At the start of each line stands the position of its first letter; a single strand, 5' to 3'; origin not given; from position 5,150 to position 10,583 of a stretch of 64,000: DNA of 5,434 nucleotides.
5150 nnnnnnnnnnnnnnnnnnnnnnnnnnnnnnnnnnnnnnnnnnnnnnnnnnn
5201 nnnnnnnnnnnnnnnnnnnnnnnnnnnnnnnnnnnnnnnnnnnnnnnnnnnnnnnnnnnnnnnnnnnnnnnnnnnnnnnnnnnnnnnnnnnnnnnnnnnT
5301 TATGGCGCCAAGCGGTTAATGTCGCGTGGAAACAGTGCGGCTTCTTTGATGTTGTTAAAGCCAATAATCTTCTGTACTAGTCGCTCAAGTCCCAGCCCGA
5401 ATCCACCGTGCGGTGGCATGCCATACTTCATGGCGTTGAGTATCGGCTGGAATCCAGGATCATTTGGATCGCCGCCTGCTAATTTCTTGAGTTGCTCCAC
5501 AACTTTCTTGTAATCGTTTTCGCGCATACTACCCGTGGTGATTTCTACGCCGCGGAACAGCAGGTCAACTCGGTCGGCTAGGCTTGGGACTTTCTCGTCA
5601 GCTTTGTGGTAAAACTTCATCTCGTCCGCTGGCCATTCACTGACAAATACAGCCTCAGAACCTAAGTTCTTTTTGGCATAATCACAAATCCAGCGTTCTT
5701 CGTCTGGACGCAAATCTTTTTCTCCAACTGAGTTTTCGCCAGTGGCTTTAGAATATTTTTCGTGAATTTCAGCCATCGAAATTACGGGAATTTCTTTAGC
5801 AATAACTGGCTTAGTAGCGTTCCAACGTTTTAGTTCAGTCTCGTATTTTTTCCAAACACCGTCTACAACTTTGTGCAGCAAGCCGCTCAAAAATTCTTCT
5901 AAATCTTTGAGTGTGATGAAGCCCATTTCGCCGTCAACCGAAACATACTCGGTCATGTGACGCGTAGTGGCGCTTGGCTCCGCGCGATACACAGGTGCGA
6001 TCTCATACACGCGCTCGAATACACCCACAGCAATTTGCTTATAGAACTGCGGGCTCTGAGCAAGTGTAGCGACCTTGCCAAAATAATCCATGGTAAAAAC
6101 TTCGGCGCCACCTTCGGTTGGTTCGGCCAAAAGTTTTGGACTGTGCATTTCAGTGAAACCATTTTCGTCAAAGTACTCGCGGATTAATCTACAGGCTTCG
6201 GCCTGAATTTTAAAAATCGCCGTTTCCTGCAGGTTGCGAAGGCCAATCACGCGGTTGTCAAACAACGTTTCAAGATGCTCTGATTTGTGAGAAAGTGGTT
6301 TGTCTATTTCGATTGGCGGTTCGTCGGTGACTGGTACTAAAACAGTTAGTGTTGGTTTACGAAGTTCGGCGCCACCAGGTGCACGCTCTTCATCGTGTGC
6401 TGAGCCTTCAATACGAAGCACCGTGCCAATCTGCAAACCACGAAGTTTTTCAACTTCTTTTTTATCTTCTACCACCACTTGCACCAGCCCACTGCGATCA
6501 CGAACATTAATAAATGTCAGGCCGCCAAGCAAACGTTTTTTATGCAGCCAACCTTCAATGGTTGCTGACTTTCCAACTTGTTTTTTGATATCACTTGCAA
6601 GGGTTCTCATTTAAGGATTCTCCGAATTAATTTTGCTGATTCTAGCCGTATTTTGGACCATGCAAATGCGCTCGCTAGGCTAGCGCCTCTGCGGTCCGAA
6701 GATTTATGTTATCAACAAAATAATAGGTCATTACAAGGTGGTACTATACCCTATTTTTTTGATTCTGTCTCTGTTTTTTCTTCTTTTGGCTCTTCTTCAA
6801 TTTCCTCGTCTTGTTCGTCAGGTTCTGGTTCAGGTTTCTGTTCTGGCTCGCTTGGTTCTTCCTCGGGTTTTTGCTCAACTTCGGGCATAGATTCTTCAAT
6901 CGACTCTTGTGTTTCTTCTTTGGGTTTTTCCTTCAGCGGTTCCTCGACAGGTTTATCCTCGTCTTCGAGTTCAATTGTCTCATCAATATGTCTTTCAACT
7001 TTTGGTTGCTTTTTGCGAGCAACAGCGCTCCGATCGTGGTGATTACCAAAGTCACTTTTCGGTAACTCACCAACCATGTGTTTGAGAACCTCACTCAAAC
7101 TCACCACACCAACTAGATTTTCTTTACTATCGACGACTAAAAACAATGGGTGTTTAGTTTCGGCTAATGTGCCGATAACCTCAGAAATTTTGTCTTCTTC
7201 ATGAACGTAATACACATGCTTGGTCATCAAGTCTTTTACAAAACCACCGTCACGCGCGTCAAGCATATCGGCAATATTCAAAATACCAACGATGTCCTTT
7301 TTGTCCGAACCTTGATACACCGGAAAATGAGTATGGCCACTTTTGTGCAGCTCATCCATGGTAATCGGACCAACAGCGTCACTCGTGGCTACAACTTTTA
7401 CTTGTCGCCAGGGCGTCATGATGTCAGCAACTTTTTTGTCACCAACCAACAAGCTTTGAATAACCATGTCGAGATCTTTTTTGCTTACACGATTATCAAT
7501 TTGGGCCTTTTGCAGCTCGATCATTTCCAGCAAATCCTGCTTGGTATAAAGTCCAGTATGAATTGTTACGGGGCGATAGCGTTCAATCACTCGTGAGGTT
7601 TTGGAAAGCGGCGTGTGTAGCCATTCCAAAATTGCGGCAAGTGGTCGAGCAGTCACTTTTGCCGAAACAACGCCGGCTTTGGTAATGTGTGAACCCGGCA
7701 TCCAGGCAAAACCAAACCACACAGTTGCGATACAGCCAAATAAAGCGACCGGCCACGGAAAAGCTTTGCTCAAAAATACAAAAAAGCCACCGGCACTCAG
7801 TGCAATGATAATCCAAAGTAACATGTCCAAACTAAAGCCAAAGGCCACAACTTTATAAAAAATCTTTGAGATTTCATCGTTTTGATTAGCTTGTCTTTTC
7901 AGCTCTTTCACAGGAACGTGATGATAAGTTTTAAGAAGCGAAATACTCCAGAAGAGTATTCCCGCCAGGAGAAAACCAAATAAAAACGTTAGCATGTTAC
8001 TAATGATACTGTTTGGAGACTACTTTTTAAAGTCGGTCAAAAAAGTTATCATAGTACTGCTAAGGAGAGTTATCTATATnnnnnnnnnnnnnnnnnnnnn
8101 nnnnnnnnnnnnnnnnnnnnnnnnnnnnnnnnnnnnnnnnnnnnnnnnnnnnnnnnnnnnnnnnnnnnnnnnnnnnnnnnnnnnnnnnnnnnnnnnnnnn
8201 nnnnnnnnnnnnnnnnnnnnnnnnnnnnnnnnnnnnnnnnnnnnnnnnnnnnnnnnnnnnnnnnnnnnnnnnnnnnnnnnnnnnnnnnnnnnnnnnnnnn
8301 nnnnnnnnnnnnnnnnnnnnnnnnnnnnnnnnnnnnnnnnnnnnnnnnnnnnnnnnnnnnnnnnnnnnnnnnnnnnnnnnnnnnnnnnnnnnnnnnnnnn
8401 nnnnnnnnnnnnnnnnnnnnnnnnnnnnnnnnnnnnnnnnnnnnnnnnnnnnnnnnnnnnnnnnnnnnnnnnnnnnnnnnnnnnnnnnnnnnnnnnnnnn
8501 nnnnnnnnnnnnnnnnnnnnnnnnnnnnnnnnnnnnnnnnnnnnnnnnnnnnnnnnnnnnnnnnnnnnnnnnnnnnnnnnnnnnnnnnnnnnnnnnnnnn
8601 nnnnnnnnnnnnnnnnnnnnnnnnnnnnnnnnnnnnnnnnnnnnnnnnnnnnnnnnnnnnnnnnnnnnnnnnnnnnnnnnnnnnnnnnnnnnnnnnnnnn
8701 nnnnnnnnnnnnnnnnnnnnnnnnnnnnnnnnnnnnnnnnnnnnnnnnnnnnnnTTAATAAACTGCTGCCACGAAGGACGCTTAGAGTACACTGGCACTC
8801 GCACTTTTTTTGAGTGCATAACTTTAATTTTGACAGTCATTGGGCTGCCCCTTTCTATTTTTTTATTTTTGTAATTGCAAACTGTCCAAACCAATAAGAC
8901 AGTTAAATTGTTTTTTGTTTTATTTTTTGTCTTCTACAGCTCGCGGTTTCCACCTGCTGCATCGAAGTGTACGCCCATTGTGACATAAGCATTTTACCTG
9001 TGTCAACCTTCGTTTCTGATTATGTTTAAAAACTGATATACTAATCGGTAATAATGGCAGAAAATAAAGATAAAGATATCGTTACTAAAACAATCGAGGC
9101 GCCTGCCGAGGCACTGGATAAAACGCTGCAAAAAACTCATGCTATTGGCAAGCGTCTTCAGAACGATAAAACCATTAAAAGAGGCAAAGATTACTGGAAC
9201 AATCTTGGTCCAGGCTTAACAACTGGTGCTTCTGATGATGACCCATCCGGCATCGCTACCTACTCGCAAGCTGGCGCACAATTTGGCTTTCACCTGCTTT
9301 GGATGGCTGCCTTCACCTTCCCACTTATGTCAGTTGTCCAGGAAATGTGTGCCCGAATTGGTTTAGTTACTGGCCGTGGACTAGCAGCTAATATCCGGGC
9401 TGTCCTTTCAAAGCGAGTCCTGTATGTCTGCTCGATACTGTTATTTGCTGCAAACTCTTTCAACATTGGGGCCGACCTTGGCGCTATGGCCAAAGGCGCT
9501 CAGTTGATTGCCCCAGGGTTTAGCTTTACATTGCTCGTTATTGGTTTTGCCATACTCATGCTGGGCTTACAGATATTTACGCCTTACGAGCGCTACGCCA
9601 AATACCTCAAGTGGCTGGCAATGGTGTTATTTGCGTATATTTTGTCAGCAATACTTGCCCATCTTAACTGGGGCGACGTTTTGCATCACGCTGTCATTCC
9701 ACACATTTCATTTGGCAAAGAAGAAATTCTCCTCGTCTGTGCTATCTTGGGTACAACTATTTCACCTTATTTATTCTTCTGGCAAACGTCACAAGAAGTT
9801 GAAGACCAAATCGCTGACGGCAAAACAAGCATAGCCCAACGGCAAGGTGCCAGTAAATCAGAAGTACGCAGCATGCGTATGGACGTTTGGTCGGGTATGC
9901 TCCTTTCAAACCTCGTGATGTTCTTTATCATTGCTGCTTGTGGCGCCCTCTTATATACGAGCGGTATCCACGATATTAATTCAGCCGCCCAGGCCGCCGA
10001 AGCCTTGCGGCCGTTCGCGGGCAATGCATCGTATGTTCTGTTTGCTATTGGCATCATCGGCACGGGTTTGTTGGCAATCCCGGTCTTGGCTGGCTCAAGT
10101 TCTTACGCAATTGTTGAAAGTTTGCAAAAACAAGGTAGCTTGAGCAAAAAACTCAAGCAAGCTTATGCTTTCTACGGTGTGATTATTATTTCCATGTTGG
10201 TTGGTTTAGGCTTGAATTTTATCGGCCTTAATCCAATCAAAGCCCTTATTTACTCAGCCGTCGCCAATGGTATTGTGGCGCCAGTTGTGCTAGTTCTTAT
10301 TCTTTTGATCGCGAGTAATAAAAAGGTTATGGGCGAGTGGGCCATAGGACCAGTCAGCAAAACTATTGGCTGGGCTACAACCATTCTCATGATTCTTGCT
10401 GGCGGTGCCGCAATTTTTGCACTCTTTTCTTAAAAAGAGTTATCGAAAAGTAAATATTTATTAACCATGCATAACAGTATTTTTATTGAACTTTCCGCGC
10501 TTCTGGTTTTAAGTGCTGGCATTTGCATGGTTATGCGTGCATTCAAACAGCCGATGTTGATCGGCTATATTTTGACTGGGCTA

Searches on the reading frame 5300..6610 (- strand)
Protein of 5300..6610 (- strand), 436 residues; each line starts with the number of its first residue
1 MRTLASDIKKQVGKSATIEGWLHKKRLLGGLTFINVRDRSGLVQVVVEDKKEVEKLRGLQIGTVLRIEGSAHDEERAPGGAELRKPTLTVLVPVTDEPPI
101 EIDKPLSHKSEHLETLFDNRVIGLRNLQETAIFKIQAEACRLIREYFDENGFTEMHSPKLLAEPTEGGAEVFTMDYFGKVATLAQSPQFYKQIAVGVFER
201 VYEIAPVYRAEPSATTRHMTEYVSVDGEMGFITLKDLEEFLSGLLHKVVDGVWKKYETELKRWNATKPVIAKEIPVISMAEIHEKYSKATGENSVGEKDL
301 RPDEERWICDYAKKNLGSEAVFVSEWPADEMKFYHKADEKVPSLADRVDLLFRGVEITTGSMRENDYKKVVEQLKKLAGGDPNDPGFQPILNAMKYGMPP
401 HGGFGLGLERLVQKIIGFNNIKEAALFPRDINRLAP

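Call 98: search_protein_families(library=pfam, proteins=[window:5300-6610:-], max_evalue=0.00001)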
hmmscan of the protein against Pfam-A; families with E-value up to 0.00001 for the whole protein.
window:5300-6610:- (436 aa): 2 families
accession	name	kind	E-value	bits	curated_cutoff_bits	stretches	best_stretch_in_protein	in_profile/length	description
PF00152.25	tRNA-synt_2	-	2.6e-74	250.5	25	1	114-430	3-307/308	tRNA synthetases class II (D, K and N)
PF01336.31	tRNA_anti-codon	-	1.5e-12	47.7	27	1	17-80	2-63/75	OB-fold nucleic acid binding domain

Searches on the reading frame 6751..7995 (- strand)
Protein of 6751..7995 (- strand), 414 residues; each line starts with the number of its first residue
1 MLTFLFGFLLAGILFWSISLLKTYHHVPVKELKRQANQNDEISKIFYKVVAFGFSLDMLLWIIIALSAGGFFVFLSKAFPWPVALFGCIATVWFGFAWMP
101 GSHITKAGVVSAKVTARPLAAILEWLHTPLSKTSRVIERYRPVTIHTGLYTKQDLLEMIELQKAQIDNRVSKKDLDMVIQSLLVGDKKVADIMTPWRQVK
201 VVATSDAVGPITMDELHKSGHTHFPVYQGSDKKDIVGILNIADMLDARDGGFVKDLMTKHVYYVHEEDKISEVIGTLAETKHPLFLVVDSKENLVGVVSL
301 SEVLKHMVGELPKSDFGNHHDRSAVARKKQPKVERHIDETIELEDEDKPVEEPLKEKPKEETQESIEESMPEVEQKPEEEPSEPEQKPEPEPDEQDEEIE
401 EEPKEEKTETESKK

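Call 30: search_protein_families(library=pfam, proteins=[window:6751-7995:-], max_evalue=0.00001)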
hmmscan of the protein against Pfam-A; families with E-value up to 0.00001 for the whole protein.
window:6751-7995:- (414 aa): 1 family
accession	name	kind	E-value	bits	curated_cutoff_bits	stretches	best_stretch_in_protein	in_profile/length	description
PF00571.33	CBS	-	7.7e-16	58.6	24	1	253-308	1-56/57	CBS domain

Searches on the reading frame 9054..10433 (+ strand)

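Call 30: search_protein_families(library=pfam, proteins=[window:9054-10433:+], max_evalue=0.00001)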
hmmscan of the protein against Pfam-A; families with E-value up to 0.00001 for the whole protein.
window:9054-10433:+ (459 aa): 1 family
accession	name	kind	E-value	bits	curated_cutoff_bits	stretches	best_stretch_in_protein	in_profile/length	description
PF01566.24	Nramp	-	2.7e-82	277.1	29.8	1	67-432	1-356/357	Natural resistance-associated macrophage protein-like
